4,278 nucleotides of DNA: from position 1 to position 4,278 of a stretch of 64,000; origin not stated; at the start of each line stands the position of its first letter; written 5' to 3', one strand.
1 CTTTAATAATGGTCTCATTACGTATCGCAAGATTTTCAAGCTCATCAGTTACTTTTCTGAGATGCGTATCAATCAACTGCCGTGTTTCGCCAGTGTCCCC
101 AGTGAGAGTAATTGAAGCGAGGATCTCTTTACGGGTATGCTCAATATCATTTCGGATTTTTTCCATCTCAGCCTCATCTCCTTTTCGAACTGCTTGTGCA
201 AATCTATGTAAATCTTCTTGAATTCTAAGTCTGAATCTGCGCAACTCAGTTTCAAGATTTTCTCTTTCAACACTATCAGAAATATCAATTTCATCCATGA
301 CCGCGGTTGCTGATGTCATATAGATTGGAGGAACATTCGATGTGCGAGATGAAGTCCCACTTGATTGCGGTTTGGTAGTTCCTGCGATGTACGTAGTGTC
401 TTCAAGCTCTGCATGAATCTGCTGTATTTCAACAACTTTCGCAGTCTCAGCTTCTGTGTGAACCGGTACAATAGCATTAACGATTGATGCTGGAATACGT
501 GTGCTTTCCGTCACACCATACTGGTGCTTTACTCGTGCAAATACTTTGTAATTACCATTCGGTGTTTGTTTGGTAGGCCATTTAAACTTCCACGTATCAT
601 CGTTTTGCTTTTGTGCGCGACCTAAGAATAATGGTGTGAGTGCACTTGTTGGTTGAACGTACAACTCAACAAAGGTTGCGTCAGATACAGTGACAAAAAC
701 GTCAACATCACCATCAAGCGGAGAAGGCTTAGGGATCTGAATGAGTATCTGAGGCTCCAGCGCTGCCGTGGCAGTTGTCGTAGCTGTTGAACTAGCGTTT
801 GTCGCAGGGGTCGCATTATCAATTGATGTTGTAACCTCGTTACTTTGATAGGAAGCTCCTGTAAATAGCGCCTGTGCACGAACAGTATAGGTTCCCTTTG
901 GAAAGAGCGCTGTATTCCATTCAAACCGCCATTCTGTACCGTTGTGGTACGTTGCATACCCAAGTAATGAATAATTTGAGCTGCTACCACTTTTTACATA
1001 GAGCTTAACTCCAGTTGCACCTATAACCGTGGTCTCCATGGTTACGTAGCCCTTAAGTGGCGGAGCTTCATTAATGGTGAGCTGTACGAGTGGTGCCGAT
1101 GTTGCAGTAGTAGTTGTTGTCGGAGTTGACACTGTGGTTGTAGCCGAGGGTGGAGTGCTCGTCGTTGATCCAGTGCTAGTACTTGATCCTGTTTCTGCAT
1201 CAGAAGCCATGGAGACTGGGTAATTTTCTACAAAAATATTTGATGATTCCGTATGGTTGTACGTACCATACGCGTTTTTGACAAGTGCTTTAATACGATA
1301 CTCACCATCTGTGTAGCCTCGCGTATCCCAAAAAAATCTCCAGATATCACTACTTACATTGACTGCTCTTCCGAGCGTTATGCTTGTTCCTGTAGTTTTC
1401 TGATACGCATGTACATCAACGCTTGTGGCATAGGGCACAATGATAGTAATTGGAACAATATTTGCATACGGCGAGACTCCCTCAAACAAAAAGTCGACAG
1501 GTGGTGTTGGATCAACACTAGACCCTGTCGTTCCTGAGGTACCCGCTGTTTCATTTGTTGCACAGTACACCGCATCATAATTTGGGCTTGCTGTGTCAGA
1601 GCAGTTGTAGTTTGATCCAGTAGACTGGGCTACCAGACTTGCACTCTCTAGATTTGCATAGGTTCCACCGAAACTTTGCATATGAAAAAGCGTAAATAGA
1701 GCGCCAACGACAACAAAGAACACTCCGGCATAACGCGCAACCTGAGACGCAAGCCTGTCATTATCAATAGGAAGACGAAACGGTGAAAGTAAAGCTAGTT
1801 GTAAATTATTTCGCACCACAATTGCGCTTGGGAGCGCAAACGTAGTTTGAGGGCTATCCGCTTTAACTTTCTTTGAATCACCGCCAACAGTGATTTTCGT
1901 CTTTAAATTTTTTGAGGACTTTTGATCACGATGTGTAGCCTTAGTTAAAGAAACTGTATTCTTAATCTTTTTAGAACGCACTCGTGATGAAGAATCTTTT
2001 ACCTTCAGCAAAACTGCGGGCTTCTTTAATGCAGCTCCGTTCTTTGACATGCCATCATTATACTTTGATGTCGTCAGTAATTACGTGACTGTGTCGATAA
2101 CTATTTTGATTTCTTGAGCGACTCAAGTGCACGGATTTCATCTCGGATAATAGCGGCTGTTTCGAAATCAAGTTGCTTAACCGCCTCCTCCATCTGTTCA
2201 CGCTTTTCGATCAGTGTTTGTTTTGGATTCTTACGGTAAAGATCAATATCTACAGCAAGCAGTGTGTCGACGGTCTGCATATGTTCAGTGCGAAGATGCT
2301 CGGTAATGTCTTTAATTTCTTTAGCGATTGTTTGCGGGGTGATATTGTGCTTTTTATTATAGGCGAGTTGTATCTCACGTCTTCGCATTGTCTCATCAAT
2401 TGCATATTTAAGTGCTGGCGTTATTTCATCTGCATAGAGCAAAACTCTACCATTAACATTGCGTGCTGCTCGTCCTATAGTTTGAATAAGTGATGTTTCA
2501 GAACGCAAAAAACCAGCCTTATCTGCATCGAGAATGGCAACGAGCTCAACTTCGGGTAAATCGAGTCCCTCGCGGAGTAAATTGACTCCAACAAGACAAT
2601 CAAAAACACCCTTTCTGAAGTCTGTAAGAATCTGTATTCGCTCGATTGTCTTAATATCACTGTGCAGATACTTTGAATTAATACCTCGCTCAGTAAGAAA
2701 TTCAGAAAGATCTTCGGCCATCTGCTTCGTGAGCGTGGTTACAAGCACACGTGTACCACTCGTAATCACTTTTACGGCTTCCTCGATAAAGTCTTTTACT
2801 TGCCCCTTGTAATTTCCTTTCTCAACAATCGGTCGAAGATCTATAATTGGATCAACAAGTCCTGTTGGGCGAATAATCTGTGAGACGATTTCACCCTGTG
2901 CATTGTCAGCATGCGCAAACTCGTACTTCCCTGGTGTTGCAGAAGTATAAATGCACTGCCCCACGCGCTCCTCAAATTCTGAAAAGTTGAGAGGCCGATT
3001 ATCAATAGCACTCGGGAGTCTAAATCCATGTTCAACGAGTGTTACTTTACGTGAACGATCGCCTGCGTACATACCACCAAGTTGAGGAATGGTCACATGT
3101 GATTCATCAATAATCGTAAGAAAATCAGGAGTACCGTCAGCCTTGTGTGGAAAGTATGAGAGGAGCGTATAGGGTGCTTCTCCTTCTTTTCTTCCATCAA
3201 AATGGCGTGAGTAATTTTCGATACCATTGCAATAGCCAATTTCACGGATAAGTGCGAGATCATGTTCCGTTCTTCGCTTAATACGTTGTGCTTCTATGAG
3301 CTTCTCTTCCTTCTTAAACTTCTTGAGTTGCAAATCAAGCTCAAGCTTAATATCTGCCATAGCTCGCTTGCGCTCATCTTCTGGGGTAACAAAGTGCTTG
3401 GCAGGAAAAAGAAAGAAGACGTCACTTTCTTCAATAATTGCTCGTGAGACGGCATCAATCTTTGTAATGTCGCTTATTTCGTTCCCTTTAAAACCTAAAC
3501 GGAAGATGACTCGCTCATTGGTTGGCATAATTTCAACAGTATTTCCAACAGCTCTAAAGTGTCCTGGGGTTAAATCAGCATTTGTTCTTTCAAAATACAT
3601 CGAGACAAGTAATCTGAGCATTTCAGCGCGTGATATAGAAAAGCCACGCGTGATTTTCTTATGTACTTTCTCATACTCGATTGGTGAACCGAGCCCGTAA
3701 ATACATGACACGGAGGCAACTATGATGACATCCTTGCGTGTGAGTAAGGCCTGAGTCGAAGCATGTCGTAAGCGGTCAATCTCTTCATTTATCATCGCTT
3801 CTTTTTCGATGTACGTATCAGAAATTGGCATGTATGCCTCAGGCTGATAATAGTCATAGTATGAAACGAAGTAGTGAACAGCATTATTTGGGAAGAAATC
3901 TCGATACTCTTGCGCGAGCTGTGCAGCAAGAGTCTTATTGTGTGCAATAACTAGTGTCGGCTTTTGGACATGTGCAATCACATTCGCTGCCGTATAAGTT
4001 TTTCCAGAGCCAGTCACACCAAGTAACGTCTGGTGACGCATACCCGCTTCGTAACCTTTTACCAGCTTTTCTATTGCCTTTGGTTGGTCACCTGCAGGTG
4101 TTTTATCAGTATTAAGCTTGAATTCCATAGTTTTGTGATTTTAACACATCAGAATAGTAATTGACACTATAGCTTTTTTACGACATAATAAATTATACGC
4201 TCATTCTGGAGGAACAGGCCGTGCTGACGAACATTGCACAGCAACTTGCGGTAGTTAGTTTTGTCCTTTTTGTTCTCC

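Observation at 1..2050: Two genes missing from the supplied ORF track: a 524-aa type II membrane Ig-repeat protein and a downstream coiled-coil protein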

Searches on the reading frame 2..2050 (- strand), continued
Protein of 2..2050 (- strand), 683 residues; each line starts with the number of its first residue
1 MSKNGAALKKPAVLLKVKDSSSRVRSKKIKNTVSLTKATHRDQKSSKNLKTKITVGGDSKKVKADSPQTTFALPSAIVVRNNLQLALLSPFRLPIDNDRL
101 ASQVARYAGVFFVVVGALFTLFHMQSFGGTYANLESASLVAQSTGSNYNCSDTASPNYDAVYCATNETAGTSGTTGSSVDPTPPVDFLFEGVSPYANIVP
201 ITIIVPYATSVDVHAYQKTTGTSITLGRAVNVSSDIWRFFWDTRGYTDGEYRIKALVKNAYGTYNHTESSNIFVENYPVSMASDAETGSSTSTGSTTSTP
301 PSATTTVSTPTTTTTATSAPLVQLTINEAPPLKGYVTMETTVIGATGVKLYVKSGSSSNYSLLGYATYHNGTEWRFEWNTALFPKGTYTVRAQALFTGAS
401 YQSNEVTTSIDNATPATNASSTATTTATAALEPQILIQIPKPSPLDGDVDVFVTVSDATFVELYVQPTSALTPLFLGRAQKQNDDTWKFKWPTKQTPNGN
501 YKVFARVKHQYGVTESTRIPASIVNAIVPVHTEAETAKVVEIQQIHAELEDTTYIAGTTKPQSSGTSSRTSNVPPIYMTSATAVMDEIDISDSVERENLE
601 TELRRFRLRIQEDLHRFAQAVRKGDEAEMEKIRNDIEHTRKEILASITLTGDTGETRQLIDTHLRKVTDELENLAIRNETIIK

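Call 42: fold_search(model_id=the predicted structure, library=pdb)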
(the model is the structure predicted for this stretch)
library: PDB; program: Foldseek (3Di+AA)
matches with E <= 10: 1803; with E <= 0.001: 347
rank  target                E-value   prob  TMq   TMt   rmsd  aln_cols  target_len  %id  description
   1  6xi3                  1.1e-10  1.00  0.13  0.21  30.1       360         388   11  Crystal structure of tetra-tandem repeat in extending region of large adhesion protein (released 2020-10-14)
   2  5e53_D                2.2e-09  1.00  0.12  0.24  21.9       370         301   11  Crystal structure of chicken CNTN1 FN1-FN3 domains (released 2016-08-31)
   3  5e53_C                2.4e-09  1.00  0.11  0.23  21.2       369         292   10  Crystal structure of chicken CNTN1 FN1-FN3 domains (released 2016-08-31)
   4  5e53_B                5.5e-09  1.00  0.11  0.24  23.5       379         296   12  Crystal structure of chicken CNTN1 FN1-FN3 domains (released 2016-08-31)
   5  5e7l                  1.0e-08  1.00  0.12  0.25  22.1       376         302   12  Crystal structure of mouse CNTN2 FN1-FN3 domains (released 2016-08-31)
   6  7mro                  2.5e-08  1.00  0.10  0.21  21.5       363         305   10  Zebrafish CNTN4 FN1-FN3 domains (released 2022-01-05)
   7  7mrs_A                2.8e-08  1.00  0.12  0.23  22.0       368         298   10  Zebrafish CNTN4 APPb complex (released 2022-01-05)
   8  5e53_A                3.8e-08  1.00  0.12  0.24  21.8       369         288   11  Crystal structure of chicken CNTN1 FN1-FN3 domains (released 2016-08-31)
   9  9ba4_A                4.7e-08  1.00  0.11  0.09  23.9       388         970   11  Full-length cross-linked Contactin 2 (CNTN2) (released 2024-07-17)
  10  7mrk_D                6.9e-08  1.00  0.12  0.24  23.9       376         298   10  Chicken CNTN4 APP complex (released 2022-01-05)
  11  7mrq                  7.6e-08  1.00  0.12  0.23  26.6       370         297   10  Chicken CNTN4 FN1-FN3 domains with T751A, V752A, Y781A, E786A mutations (released 2022-01-05)
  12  7mrn_A                8.5e-08  1.00  0.12  0.25  21.5       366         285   10  Mouse CNTN5 APP complex (released 2022-01-05)
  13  5e55_A                9.9e-08  1.00  0.12  0.25  19.4       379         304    8  Crystal structure of mouse CNTN6 FN1-FN3 domains (released 2016-08-31)
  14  8k53_A                1.1e-07  1.00  0.11  0.10  29.6       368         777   11  Structure of the Dimeric Human CNTN2 Ig 1-6-FNIII 1-2 Domain in an Asymmetric State (released 2023-12-06)
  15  5irb_A                1.8e-07  1.00  0.13  0.23  33.4       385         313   10  Structural insight into host cell surface retention of a 1.5-MDa bacterial ice-binding adhesin (released 2017-07-19)
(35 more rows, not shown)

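Call 50: find_related_loci(query=A3, collection=metagenome_contigs, flank=6000)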
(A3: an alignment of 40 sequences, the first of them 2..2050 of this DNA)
Query A3 (683 aa) in metagenome_contigs; peptide patterns used: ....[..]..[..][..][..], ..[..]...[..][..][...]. (x = any residue, [..] = any of these).
600 stretches matched a pattern (row limit reached: there are more); 31 encode a relative of the query (tblastn E <= 1e-3); 31 distinct loci.
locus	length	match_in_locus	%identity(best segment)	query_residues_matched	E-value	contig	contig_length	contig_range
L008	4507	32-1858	37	73-683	2e-108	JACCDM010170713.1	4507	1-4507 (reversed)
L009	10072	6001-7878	31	44-683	1e-84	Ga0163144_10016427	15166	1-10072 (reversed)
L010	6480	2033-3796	30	73-683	2e-78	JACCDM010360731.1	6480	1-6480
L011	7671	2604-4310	30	89-683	2e-71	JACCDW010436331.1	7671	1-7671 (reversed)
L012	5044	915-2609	29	85-682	3e-64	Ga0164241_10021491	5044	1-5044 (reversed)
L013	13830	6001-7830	27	74-683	5e-62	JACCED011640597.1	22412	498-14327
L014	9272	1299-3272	27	75-683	4e-61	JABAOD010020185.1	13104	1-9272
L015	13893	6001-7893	29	26-683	1e-60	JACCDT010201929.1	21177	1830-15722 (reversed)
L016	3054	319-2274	27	9-683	1e-59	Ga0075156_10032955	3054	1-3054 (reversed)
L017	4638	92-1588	28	163-682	4e-45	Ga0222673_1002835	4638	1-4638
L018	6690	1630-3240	28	73-636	2e-42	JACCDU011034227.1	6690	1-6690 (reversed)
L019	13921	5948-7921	25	9-682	2e-39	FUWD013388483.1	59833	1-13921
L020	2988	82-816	31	226-683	2e-28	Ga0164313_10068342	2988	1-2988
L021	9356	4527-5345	27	90-535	2e-16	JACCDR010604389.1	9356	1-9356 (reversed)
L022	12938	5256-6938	24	105-683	9e-21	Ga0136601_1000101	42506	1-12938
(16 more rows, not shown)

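Call 66: predict_structure(alignment_id=A4)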
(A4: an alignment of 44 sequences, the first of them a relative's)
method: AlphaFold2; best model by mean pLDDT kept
length: 920 residues; sequences in the alignment: 44
mean_pLDDT: 70.8   pTM: 0.35
mean pLDDT of the five models: 70.8, 69.9, 69.9, 69.4, 68.7
residues with pLDDT >= 90: 325; 70-90: 245; 50-70: 102; < 50: 248
segments of 3 or more residues with pLDDT < 50: 1-94, 120-147, 160-175, 274-320, 419-438, 533-537, 556-576, 870-879
pLDDT, mean of each block of 10 residues (from residue 1): 38 32 32 31 31 32 30 29 32 57 70 60 32 27 39 51 32 50 62 84 91 82 91 88 87 86 77 42 28 24 26 30 83 82 95 94 89 95 92 96 91 77 29 40 78 89 90 87 93 93 89 70 83 52 72 51 38 47 74 84 89 90 89 94 93 76 90 90 91 93 94 96 92 90 73 95 94 65 78 97 88 97 91 95 90 91 70 47 80 95 91 58
secondary structure, 60 per line:
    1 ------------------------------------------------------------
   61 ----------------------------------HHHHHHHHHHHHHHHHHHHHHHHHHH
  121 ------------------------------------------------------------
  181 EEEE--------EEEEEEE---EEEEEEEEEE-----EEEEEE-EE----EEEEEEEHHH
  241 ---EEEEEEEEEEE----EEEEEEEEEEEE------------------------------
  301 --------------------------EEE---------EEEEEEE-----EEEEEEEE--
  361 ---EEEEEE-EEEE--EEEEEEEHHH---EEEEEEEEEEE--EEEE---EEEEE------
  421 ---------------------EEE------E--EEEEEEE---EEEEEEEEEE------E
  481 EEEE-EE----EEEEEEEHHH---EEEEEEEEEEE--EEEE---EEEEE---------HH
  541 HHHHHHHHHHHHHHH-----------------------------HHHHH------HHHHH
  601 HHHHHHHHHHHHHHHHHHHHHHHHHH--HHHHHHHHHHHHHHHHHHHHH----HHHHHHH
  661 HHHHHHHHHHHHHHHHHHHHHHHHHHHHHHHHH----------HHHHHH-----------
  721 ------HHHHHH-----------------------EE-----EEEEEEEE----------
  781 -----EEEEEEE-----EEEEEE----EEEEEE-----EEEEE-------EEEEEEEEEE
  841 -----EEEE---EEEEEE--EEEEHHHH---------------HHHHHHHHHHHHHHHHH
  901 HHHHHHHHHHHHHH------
elements in order (helices of 4 or more, strands of 3 or more residues): H95-120 E181-184 E193-199 E203-212 E218-223 E231-237 E244-254 E259-270 E327-329 E339-345 E351-358 E364-369 E371-374 E377-383 E390-400 E403-406 E410-414 E442-444 E454-460 E464-473 E480-484 E492-498 E505-515 E518-521 E525-529 H539-555 H585-589 H596-626 H629-649 H654-693 H704-709 H727-732 E763-770 E786-792 E798-803 E808-813 E819-823 E831-840 E846-849 E853-858 E861-864 H865-868 H884-914
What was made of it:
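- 2..295 (-): Residues 586-683: charged helical region (helices 593-623, 626-646, 655-682), truncated by the window edge. Same helices in the P0001 model (call 66).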

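Call 69: search_protein_families(library=ncbifam, proteins=[P0001, P0003, L001:12760-14106:+], max_evalue=0.01)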
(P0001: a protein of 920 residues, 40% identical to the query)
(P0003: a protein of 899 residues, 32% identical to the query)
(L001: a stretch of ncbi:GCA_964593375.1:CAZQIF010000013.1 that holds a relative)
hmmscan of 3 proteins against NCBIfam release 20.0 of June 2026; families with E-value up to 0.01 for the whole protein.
P0001 (920 aa): 2 families
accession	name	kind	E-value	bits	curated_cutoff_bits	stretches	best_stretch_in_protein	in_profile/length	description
NF040520.1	Ig_like_BLP2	equivalog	1.9e-09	36.2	750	1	781-885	536-637/730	Ig-like repeat protein Blp2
NF033765.2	gliding_CglD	equivalog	0.00027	18.8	400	1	688-732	199-242/1124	adventurous gliding motility lipoprotein CglD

P0003 (899 aa): 4 families
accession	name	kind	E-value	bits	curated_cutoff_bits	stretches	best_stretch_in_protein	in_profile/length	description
NF040520.1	Ig_like_BLP2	equivalog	1.3e-07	30.1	750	1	745-853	527-626/730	Ig-like repeat protein Blp2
NF033510.3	Ca_tandemer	repeat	0.00074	19.8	50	1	746-821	14-93/96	Ca2+-stabilized repeat-containing adhesin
NF033765.2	gliding_CglD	equivalog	0.0013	16.6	400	1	668-711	199-241/1124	adventurous gliding motility lipoprotein CglD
NF047639.1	throspo3_MtsD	equivalog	0.0057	14.8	800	1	675-721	459-504/651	cell-cell cohesion protein MtsD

L001:12760-14106:+ (448 aa): 89 families (the best 25 are shown)
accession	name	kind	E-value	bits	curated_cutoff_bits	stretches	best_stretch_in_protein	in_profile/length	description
NF046044.1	PnpS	equivalog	7.5e-53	179.9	400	1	219-446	162-390/390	two-component system histidine kinase PnpS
NF033092.0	HK_WalK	equivalog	5.8e-49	167.2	725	1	221-446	366-593/594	cell wall metabolism sensor histidine kinase WalK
TIGR02956.1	TMAO_torS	equivalog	1.5e-48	165.6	676.5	1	221-446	458-681/967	TMAO reductase system sensor histidine kinase/response regulator TorS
TIGR02966.1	phoR_proteo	equivalog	2.6e-47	161.5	334.2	1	219-442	106-330/333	phosphate regulon sensor histidine kinase PhoR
NF041947.1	LuxQ_Vibrio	equivalog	1.2e-45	155.8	1200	1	220-446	465-695/843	quorum-sensing autoinducer 2 sensor kinase/phosphatase LuxQ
NF047874.1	MASE3_PAS_HK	subfamily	8.1e-44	150.4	560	1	214-447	385-625/655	MASE3 domain-containing sensor histidine kinase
NF008318.0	PRK11107.1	equivalog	2.5e-43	148.3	890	1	223-445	289-516/920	two-component sensor histidine kinase BarA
NF041735.1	hist_kin_RppB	equivalog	9.7e-43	146.5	400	1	116-446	109-438/438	two-component system sensor histidine kinase RppB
NF038297.2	hybrid_HK_HrmK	equivalog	1.2e-41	143.1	725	1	216-447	224-457/607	hybrid histidine kinase/response regulator HrmK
NF008302.0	PRK11091.1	equivalog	1.7e-41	142.3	838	1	222-445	278-503/779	aerobic respiration two-component sensor histidine kinase ArcB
NF011874.0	PRK15347.1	equivalog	4.7e-41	140.7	852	1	218-446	389-613/921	two component system sensor kinase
NF008099.0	PRK10841.1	equivalog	6.8e-41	139.9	920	1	220-446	463-689/949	two-component system sensor histidine kinase RcsC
NF041880.1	EPS_EpsF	equivalog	6.4e-40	137.1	900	1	221-443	268-489/492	response regulator EpsF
NF040691.1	MtrAB_MtrB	equivalog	9.7e-39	133.7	450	1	225-448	269-493/507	MtrAB system histidine kinase MtrB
NF041832.1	near_NosP_CTERM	subfamily_domain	5.5e-38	131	400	1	223-447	3-225/370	NahK/ErcS family hybrid sensor histidine kinase/response regulator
NF045911.1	TCSHisKinNblS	equivalog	1.3e-32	113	1000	1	222-442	383-615/621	two-component system sensor histidine kinase NblS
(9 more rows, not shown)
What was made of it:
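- NCBIfam gives weak local matches to the cell-cohesion proteins CglD and MtsD (call 69).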

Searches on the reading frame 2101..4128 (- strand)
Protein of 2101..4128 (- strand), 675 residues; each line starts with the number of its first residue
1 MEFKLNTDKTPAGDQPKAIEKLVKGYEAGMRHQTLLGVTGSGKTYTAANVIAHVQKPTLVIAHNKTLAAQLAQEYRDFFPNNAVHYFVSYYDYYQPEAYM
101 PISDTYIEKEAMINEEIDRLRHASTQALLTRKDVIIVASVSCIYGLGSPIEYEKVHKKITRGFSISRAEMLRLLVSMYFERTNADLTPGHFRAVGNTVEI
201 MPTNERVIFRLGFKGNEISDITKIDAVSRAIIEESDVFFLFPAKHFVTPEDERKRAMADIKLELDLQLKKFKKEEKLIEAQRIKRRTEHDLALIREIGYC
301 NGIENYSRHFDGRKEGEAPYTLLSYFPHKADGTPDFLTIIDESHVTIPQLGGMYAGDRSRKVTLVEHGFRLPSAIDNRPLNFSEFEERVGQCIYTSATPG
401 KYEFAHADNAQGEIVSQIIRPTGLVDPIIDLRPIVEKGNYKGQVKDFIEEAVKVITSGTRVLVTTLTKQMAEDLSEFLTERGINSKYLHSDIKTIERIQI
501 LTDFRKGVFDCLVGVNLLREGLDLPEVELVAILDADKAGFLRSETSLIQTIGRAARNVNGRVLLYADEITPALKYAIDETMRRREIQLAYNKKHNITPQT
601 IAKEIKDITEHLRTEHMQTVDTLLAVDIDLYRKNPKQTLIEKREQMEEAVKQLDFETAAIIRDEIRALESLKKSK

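Call 22: search_protein_families(library=pfam, proteins=[window:2101-4128:-], max_evalue=0.1)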
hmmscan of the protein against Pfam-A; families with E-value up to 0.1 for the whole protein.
window:2101-4128:- (675 aa): 14 families
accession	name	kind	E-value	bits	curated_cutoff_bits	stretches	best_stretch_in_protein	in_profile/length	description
PF00271.37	Helicase_C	-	1.3e-21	77.4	23.5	1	454-557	11-109/110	Helicase conserved C-terminal domain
PF12344.14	UvrB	-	3.5e-21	75.2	27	1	564-606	1-43/43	Ultra-violet resistance protein B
PF17757.6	UvrB_inter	-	1.4e-18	67.2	22.9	1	159-246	3-91/91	UvrB interaction domain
PF04851.21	ResIII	-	5.9e-12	46.2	22.5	1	14-90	7-84/164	Type III restriction enzyme, res subunit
PF02151.25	UVR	-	2.2e-09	37.2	21.5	1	639-670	4-35/36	UvrB/uvrC motif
PF00270.35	DEAD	-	1.4e-05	25.4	26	1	15-84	4-76/167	DEAD/DEAH box helicase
PF01935.23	DUF87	-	0.0017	19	23.2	1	31-53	24-46/220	Helicase HerA, central domain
PF13604.12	AAA_30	-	0.0017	18.5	27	1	14-76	5-67/191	AAA domain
PF07728.20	AAA_5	-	0.018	15.5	22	0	35-129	4-87/139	AAA domain (dynein-related subfamily)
PF13245.12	AAA_19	-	0.022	15.4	25.1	0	34-94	15-78/134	AAA domain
PF00005.33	ABC_tran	-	0.028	15.5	25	0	545-657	25-96/137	ABC transporter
PF13307.12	Helicase_C_2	-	0.039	14.4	25.3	0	449-530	2-86/170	Helicase C-terminal domain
PF13401.12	AAA_22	-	0.047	14.4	27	0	34-80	9-59/130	AAA domain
PF13481.12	AAA_25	-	0.097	12.7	27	0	14-54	17-57/195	AAA domain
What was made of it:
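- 2101..4128 (-): uvrB, immediately upstream (50-nt gap, no terminator-like site between); likely co-transcribed context. Pfam UvrB, UvrB_inter, Helicase_C and UVR (call 22).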

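Call 76: find_encoding_contigs(protein=window:2101-4128:-, flank=10000, max_places=3)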
Protein window:2101-4128:- (675 aa): no gene with exactly this product is on record in the collection.
